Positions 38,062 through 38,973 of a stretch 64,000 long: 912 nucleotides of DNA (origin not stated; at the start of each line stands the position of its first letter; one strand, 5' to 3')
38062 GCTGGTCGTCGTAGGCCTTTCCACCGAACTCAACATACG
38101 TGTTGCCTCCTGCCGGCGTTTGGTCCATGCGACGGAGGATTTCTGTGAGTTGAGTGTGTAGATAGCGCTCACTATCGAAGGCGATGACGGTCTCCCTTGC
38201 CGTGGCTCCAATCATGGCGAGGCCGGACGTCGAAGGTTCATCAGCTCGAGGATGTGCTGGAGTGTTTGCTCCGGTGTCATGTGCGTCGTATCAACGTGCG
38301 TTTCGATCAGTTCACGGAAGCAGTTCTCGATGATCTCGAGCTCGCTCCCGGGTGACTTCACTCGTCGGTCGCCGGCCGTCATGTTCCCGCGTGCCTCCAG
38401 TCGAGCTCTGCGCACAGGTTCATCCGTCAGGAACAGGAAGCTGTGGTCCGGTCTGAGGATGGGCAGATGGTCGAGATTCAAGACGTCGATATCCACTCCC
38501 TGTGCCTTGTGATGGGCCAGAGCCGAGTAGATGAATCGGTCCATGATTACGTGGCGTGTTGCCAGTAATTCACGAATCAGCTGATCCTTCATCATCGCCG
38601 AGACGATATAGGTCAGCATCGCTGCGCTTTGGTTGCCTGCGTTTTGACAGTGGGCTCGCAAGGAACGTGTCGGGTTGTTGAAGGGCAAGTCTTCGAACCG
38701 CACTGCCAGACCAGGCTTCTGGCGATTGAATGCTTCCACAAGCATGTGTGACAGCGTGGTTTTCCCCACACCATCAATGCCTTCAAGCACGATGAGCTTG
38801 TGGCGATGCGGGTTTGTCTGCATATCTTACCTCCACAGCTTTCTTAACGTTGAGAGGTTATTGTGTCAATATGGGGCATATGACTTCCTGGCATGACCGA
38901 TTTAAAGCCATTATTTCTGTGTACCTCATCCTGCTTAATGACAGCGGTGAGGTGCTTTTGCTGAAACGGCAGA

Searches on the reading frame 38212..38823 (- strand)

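Call 17: search_protein_families(library=pfam, proteins=[window:38212-38823:-], max_evalue=0.01)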
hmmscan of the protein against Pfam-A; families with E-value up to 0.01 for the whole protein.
window:38212-38823:- (203 aa): 9 families
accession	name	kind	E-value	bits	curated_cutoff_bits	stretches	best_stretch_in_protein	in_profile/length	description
PF02223.23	Thymidylate_kin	-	1.3e-16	61.3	27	1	13-174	1-164/185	Thymidylate kinase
PF13238.12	AAA_18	-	1.7e-05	25.7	29.4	1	11-153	1-119/128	AAA domain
PF13401.12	AAA_22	-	4.2e-05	24.3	27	1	8-93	5-71/130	AAA domain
PF24883.2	NPHP3_N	-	0.00077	20.1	24.8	1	3-45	17-62/164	Nephrocystin 3, N-terminal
PF01712.25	dNK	-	0.00083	19.6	27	1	11-102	1-88/203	Deoxynucleoside kinase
PF20720.3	nSTAND3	-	0.0012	19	27.2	1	7-35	16-44/155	Novel STAND NTPase 3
PF13671.12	AAA_33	-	0.0031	18.2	27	0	10-95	1-76/143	AAA domain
PF13173.12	AAA_14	-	0.0046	17.4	27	0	8-53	2-47/129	AAA domain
PF05729.18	NACHT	-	0.0052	17.1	26.7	0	10-61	2-51/167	NACHT domain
